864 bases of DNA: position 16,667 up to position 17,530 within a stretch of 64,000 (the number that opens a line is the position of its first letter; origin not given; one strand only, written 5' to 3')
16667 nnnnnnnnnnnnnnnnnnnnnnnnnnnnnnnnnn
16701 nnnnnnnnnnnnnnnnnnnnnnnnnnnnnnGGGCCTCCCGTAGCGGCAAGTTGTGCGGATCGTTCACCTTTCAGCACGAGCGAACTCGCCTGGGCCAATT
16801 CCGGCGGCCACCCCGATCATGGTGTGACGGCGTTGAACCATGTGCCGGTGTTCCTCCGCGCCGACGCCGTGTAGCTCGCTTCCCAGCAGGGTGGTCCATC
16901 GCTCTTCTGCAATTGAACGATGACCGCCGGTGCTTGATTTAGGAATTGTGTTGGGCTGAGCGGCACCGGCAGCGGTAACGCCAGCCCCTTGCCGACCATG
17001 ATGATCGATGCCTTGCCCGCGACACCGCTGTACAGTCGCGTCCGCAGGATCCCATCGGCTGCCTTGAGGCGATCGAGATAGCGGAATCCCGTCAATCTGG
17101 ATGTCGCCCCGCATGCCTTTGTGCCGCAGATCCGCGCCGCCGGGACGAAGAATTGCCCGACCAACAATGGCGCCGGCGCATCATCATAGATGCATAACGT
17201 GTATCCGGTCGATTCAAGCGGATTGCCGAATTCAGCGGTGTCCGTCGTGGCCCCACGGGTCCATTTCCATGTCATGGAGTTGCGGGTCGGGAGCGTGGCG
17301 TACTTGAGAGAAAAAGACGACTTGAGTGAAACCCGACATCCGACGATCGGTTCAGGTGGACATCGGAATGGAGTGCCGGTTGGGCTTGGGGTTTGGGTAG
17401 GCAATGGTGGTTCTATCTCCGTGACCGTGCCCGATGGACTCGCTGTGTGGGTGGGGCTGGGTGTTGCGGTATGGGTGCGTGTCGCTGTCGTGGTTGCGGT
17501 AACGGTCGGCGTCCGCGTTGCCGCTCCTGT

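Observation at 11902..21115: Co-directional array: giant Thr/Pro-linker secreted protein, then Zn-ribbon methyltransferase, GT-C(PA14), YajD and sulfotransferase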

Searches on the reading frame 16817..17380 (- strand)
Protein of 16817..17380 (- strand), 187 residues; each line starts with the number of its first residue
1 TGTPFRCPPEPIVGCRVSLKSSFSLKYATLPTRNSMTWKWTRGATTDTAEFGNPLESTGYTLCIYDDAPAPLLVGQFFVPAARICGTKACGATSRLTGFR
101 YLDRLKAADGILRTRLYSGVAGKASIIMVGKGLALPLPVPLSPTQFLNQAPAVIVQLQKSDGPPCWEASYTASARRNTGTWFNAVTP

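Call 50: search_protein_representatives(protein=window:16817-17380:-)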
Query: 187 residues. Proteins with E-value up to 0.001 (for the whole library): 5368; up to 1e-10: 3081; up to 1e-30: 14. The best 150 are listed.
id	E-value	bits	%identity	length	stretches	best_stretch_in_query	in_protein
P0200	3.4e-120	415.0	99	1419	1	1-187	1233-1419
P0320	5.3e-44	166.5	49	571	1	4-184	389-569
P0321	1.6e-42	161.7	36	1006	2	6-184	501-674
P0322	1.3e-40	155.5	47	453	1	5-187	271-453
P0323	1.0e-37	146.0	47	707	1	4-182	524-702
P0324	9.2e-36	139.6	44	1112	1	1-182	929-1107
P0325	1.4e-33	132.5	42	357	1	6-183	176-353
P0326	6.4e-33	130.4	43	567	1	6-184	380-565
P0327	1.1e-32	129.6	45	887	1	7-182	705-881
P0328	2.9e-32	128.2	44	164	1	34-187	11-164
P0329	5.4e-32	127.3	46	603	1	6-183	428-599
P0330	8.8e-32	126.6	40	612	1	6-175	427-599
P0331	4.0e-31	124.5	42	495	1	7-182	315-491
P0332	4.4e-31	124.4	38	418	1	5-187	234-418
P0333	1.5e-30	122.6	46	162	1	32-182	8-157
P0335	1.6e-30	122.5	48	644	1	6-184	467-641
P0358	3.4e-28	114.9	37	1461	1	6-187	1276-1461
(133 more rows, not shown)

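Call 52: search_protein_families(library=pfam, proteins=[P0320, P0321, P0322, P0323, P0324, P0326, P0327, P0329, P0335, P0358], max_evalue=0.01)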
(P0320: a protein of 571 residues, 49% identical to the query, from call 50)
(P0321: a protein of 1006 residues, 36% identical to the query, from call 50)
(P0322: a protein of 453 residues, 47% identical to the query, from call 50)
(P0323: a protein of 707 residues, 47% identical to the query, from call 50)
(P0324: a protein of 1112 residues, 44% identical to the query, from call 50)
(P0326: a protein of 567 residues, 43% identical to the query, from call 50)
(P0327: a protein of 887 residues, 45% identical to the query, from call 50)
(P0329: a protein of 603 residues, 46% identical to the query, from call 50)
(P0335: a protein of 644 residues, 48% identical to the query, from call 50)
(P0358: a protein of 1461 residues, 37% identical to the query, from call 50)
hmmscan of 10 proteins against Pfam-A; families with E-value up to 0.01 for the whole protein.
P0320 (571 aa): 1 family
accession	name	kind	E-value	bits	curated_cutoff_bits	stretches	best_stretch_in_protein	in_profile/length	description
PF11949.14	DUF3466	-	3e-06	26.4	25.1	1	217-279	383-451/609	Protein of unknown function (DUF3466)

P0321 (1006 aa): 2 families
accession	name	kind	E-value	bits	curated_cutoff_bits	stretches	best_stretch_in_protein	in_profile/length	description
PF13948.11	DUF4215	-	2.8e-07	31.2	27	1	696-725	18-46/47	Domain of unknown function (DUF4215)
PF00200.28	Disintegrin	-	1.5e-05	26.1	35.1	1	705-786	1-75/75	Disintegrin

P0322 (453 aa): 0 families

P0323 (707 aa): 2 families
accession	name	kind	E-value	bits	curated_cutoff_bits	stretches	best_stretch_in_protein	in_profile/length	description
PF02415.23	Chlam_PMP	-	2e-12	46.4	20.6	0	160-186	1-18/19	Chlamydia polymorphic membrane protein (Chlamydia_PMP) repeat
PF13229.12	Beta_helix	-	2e-09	37.7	25.9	1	188-340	11-139/158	Right handed beta helix region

P0324 (1112 aa): 3 families
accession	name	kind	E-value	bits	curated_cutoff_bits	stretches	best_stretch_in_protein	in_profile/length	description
PF15902.12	Sortilin-Vps10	-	1.1e-29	104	33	4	371-449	3-82/446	Sortilin, neurotensin receptor 3,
PF02012.26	BNR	-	6.8e-10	37.9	27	0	115-124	2-11/12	BNR/Asp-box repeat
PF13859.12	BNR_3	-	0.0013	18.6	27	1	540-611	151-223/308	BNR repeat-like domain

P0326 (567 aa): 5 families
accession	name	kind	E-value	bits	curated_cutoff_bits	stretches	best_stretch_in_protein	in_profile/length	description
PF10282.15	Lactonase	-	8.3e-11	42.1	21.7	1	189-256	247-319/344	Lactonase, 7-bladed beta-propeller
PF21783.3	YNCE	-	4.2e-09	36.6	27.1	1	197-276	253-331/339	YNCE-like beta-propeller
PF24684.1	Vgb_lyase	-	4.8e-09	35.9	50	1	55-245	96-281/290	Virginiamycin B lyase family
PF02239.22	Cytochrom_D1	-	1e-06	28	25.5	1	191-264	41-113/368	Cytochrome D1 heme domain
PF25174.1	Beta-prop_THOC3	-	1.1e-05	25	305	0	114-214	62-157/272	THOC3 beta-propeller domain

P0327 (887 aa): 0 families

P0329 (603 aa): 1 family
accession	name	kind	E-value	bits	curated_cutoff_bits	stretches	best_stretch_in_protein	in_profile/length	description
PF13810.12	DUF4185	-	5.1e-41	141.3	39.5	1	64-422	4-309/309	Domain of unknown function (DUF4185)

P0335 (644 aa): 2 families
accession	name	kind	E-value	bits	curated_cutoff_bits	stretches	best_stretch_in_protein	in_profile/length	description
PF02412.23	TSP_3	-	0.0003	20.8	25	1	397-417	13-33/36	Thrombospondin type 3 repeat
PF13948.11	DUF4215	-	0.00064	20.4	27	1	431-462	17-46/47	Domain of unknown function (DUF4215)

P0358 (1461 aa): 1 family
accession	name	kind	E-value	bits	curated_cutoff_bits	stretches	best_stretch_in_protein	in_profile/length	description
PF02415.23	Chlam_PMP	-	7.6e-13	47.7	20.6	0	708-723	2-17/19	Chlamydia polymorphic membrane protein (Chlamydia_PMP) repeat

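Call 53: list_cluster_members(proteins=[P0320, P0321, P0322, P0323, P0324, P0325, P0326, P0327, P0329, P0335])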
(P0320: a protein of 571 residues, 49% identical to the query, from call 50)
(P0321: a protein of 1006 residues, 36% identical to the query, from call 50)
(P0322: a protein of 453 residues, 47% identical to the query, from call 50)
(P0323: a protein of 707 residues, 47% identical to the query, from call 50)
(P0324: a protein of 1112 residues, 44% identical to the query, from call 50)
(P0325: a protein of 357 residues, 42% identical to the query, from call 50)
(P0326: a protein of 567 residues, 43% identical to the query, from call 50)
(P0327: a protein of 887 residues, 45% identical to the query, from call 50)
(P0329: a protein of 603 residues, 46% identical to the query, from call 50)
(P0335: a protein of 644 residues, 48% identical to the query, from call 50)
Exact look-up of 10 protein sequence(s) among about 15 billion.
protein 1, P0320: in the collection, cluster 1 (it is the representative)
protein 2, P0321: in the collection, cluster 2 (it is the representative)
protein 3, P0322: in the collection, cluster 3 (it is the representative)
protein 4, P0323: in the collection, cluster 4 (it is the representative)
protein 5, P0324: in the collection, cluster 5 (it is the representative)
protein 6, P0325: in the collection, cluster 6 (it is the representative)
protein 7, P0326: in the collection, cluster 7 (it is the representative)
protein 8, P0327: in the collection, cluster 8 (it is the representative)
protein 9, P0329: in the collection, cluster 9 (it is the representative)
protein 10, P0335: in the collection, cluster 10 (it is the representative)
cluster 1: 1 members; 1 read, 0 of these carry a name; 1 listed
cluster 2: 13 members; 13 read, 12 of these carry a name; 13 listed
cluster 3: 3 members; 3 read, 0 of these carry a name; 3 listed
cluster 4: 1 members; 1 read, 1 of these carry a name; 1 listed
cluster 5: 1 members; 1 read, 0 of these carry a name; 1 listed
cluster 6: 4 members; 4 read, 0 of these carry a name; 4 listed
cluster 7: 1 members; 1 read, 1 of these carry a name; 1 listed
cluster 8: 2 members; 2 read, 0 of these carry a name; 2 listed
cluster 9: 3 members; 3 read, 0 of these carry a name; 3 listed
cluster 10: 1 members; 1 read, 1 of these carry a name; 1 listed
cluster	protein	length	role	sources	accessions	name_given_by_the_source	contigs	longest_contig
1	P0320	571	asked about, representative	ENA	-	-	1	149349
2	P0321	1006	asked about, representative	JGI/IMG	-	cysteine-rich repeat protein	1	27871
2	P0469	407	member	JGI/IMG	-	cysteine-rich repeat protein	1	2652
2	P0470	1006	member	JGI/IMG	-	cysteine-rich repeat protein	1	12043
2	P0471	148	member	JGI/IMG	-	hypothetical protein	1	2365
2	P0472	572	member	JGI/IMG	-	cysteine-rich repeat protein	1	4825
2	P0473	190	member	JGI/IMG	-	hypothetical protein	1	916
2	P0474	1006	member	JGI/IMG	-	cysteine-rich repeat protein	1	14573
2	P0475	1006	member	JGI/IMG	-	cysteine-rich repeat protein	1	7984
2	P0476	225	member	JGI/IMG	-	hypothetical protein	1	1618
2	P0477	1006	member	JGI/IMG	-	cysteine-rich repeat protein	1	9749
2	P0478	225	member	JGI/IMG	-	hypothetical protein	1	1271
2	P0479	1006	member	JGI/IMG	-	cysteine-rich repeat protein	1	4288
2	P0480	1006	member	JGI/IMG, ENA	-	-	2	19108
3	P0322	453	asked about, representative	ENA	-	-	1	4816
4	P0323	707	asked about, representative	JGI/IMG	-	predicted outer membrane repeat protein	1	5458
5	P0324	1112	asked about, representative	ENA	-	-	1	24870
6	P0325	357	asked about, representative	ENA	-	-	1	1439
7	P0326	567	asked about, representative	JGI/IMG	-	YVTN family beta-propeller protein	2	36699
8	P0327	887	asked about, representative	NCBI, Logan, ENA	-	-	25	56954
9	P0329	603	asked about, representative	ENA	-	-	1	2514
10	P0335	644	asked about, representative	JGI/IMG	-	cysteine-rich repeat protein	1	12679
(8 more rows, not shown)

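Call 75: predict_structure(alignment_id=A3)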
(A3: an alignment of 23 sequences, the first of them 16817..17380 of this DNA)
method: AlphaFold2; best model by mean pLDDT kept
length: 187 residues; sequences in the alignment: 23
mean_pLDDT: 94.9   pTM: 0.91
mean pLDDT of the five models: 94.9, 94.6, 93.7, 93.1, 90.5
residues with pLDDT >= 90: 173; 70-90: 11; 50-70: 2; < 50: 1
segments of 3 or more residues with pLDDT < 50: none
pLDDT, mean of each block of 10 residues (from residue 1): 80 97 98 98 96 96 93 96 92 90 95 97 97 97 96 97 97 97 95
secondary structure, 60 per line:
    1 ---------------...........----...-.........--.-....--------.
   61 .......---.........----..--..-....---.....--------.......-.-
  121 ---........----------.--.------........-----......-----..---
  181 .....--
elements in order: E16-26 E35-43 H48-51 E60-67 E71-79 E91-94 E98-102 E111-117 E124-131 E152-159 E165-170 E181-185
